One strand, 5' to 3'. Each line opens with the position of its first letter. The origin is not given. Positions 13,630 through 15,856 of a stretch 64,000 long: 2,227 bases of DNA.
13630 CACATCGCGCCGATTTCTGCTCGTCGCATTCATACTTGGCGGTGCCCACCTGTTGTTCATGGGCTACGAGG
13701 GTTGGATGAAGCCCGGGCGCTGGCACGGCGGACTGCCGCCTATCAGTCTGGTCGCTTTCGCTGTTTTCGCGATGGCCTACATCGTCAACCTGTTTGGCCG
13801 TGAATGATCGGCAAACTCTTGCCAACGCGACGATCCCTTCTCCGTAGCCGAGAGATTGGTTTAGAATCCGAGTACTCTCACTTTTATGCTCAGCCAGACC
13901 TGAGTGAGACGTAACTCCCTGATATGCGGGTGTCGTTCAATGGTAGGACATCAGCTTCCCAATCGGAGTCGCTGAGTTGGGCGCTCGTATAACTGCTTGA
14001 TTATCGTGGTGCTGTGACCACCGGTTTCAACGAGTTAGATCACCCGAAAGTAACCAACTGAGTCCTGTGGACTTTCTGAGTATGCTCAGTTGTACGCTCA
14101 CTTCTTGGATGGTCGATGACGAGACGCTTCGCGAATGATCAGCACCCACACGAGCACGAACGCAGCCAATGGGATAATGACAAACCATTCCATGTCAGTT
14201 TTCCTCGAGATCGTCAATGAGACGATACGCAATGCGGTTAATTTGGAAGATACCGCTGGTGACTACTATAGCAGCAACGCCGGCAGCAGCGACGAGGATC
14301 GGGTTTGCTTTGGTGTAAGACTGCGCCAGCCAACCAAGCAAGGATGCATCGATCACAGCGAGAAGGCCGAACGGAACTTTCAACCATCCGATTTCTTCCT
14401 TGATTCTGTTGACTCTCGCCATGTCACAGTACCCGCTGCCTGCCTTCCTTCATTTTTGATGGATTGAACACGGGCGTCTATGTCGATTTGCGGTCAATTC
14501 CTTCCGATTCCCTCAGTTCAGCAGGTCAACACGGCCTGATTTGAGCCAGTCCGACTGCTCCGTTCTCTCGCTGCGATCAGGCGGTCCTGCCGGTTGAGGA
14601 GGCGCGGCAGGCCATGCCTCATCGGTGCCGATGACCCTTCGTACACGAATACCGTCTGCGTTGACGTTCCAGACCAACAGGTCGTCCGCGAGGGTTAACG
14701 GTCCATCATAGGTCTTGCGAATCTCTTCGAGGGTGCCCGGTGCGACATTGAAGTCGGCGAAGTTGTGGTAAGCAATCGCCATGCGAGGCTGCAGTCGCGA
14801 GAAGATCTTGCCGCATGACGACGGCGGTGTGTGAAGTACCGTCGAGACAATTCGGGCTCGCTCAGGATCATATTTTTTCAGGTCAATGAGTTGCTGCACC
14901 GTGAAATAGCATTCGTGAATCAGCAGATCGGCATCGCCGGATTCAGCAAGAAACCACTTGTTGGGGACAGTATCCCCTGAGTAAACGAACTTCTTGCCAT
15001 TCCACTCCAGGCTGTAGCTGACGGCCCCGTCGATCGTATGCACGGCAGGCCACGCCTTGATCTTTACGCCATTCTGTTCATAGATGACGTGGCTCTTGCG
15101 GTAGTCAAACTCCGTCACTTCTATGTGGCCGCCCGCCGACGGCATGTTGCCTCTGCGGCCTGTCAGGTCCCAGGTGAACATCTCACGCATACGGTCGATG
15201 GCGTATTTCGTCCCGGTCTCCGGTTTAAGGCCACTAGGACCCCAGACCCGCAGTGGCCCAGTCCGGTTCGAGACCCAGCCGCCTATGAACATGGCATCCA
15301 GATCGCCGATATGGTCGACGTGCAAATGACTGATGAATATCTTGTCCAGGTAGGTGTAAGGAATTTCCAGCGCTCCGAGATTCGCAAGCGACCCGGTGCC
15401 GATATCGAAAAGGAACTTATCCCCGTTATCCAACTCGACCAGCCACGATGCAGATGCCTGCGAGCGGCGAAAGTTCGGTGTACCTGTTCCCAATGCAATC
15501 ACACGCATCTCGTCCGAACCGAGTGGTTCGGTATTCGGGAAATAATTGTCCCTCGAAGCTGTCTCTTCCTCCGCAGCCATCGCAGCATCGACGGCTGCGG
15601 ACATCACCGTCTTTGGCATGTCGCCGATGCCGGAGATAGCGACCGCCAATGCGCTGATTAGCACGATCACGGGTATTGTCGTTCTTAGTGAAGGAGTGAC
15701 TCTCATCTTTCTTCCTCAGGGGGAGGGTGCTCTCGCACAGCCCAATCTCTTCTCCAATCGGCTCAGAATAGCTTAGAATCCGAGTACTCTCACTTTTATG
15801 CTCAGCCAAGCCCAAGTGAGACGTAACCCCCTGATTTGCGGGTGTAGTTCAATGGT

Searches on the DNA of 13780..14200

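Call 11: search_rna_families(source=window, start=13780, end=14200, threshold=evalue, max_evalue=10, show_alignments=3)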
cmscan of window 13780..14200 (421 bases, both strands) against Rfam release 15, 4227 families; matches with E-value up to 10: 3.
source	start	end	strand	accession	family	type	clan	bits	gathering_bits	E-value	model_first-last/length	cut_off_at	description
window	13926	13989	+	RF00005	tRNA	Gene; tRNA;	CL00001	20.1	29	0.11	1-71/71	no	tRNA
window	14141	14200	-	RF03056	RAGATH-35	Gene; sRNA;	-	14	38.9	8.9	22-87/87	5'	RAGATH-35 RNA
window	14075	14140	+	RF01127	sR42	Gene; snRNA; snoRNA; CD-box;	-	10.2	38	6.6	1-63/63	no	Small nucleolar RNA sR42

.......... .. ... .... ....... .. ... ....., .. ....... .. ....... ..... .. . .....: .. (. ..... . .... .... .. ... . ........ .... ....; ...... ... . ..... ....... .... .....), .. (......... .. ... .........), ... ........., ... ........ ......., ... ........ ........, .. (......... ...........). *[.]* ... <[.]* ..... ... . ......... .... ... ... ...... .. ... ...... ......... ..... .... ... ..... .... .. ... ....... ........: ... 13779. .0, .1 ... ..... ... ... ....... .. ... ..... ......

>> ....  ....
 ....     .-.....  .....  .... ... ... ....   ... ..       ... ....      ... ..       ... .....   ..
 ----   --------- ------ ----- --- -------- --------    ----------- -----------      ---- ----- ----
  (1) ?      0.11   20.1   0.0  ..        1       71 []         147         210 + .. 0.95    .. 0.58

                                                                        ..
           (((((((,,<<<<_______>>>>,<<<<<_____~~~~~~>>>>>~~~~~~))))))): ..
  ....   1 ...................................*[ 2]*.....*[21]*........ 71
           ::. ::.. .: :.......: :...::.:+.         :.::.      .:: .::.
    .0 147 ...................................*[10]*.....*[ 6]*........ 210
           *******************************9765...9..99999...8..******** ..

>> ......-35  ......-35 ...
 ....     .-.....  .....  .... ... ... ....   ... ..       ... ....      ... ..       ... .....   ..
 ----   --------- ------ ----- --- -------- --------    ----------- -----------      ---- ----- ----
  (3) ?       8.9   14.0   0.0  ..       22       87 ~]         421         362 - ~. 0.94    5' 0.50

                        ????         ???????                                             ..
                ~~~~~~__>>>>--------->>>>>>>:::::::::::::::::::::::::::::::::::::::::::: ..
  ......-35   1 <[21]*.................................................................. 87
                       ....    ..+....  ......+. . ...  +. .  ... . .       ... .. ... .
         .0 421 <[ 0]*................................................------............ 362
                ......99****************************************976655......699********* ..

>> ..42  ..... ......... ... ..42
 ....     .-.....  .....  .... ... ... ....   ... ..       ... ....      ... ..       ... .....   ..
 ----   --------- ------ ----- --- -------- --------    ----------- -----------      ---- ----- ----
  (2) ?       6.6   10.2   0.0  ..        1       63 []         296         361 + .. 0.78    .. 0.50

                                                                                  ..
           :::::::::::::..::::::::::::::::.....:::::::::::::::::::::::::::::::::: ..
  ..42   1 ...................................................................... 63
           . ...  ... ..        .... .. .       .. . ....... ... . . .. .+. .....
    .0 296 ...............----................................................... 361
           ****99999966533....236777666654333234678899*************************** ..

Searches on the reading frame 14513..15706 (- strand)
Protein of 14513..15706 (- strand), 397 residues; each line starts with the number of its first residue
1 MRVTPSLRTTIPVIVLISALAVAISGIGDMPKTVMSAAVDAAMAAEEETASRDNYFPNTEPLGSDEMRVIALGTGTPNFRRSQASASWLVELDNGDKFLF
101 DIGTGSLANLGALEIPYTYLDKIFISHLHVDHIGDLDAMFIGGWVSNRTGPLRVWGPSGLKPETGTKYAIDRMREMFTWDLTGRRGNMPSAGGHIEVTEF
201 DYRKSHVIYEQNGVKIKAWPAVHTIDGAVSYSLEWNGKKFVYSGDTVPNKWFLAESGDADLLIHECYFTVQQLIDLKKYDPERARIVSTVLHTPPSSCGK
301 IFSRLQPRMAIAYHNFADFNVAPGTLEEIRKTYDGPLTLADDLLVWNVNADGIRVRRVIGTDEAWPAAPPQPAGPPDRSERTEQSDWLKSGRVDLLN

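Call 9: search_protein_families(library=pfam, proteins=[window:14513-15706:-])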
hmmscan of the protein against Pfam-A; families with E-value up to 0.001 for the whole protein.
window:14513-15706:- (397 aa): 3 families
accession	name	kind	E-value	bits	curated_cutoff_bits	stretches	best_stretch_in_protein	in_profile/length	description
PF12706.13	Lactamase_B_2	-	3.9e-12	46.6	27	1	119-314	30-199/200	Beta-lactamase superfamily domain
PF00753.33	Lactamase_B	-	1.5e-09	38.5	22.7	1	85-249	6-153/196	Metallo-beta-lactamase superfamily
PF23023.1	Anti-Pycsar_Apyc1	-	4.3e-06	26.8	50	1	72-138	8-72/250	Anti-Pycsar protein Apyc1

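Call 14: find_encoding_contigs(protein=window:14513-15706:-, flank=10000, max_places=10)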
Protein window:14513-15706:- (397 aa): 9 contigs read that carry it; 8 places shown.
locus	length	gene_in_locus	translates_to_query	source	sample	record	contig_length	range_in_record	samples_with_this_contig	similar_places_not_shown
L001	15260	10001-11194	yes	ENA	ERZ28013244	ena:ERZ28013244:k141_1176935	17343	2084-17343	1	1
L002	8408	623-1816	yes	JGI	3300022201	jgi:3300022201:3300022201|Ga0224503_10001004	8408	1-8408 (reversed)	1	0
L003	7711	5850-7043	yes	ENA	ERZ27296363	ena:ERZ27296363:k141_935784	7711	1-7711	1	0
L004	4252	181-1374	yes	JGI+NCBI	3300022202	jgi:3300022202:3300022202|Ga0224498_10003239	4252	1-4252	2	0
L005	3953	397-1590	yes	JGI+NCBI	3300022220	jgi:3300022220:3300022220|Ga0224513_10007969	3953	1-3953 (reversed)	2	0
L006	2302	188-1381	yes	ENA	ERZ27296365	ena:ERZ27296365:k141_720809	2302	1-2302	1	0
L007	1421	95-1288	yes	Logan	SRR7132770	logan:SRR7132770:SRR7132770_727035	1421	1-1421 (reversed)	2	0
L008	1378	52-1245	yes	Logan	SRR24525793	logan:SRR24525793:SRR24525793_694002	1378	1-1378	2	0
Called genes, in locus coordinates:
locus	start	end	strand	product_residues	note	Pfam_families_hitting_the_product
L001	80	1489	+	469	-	PF16217:M64_N, PF09471:Peptidase_M64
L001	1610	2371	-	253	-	PF01061:ABC2_membrane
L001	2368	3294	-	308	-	PF00005:ABC_tran, PF13304:AAA_21 (faint)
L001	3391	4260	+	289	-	PF04784:DUF547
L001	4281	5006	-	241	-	PF03649:UPF0014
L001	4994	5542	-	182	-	PF08002:DUF1697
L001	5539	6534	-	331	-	PF00291:PALP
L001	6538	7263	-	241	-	PF01177:Asp_Glu_race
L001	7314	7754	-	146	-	PF00011:HSP20, PF17886:ArsA_HSP20 (weak)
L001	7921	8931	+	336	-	PF03773:ArsP_1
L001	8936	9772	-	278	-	PF00685:Sulfotransfer_1, PF13469:Sulfotransfer_3 (faint)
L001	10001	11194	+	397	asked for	PF23023:Anti-Pycsar_Apyc1, PF00753:Lactamase_B, PF12706:Lactamase_B_2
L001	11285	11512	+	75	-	-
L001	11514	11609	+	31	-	-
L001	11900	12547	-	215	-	-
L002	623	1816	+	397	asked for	PF23023:Anti-Pycsar_Apyc1, PF00753:Lactamase_B, PF12706:Lactamase_B_2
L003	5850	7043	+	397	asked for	PF23023:Anti-Pycsar_Apyc1, PF00753:Lactamase_B, PF12706:Lactamase_B_2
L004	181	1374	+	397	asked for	PF23023:Anti-Pycsar_Apyc1, PF00753:Lactamase_B, PF12706:Lactamase_B_2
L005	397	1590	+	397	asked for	PF23023:Anti-Pycsar_Apyc1, PF00753:Lactamase_B, PF12706:Lactamase_B_2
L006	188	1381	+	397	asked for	PF23023:Anti-Pycsar_Apyc1, PF00753:Lactamase_B, PF12706:Lactamase_B_2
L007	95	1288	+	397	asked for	PF23023:Anti-Pycsar_Apyc1, PF00753:Lactamase_B, PF12706:Lactamase_B_2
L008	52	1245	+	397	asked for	PF23023:Anti-Pycsar_Apyc1, PF00753:Lactamase_B, PF12706:Lactamase_B_2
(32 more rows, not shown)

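Call 17: search_protein_families(library=ncbifam, proteins=[window:14513-15706:-], max_evalue=0.01)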
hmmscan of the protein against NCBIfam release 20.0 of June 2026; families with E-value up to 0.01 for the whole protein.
window:14513-15706:- (397 aa): 12 families
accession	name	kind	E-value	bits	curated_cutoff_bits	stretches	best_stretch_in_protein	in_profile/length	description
NF041257.1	GntH_guanitoxin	equivalog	1.2e-131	439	333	1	55-373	1-323/374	guanitoxin biosynthesis MBL fold metallo-hydrolase GntH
NF000801.0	PRK00055.1-3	equivalog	6.5e-22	77.9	252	2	67-236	2-155/307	ribonuclease Z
TIGR02651.1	RNase_Z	equivalog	1.9e-21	76.5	292.95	2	69-238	2-152/302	ribonuclease Z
NF000806.0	PRK00055.2-4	equivalog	6.4e-19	68.2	363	1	68-265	3-196/280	ribonuclease Z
NF000800.0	PRK00055.1-1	equivalog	1.2e-12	47.5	398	1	67-166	1-103/305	ribonuclease Z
NF041851.1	cyc_nuc_deg_phdiest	equivalog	2.7e-12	46.6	400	1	67-340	1-245/253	cyclic nucleotide-degrading phosphodiesterase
NF002558.0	PRK02126.1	subfamily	1.5e-10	40.6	315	1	92-167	24-93/345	ribonuclease Z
TIGR02649.1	true_RNase_BN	exception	1.4e-09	37.4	563.7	1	70-163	3-99/304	ribonuclease BN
NF000804.0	PRK00055.2-1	equivalog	5.4e-06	25.7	402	1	69-174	6-104/306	ribonuclease Z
NF000805.0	PRK00055.2-3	equivalog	6.4e-05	22.4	416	1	69-133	6-69/307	ribonuclease Z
NF002553.0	PRK02113.1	equivalog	0.00069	19.1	386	1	83-139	33-86/252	MBL fold metallo-hydrolase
TIGR02650.1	RNase_Z_T_toga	equivalog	0.0035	16.6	507.05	0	95-159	18-81/277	ribonuclease Z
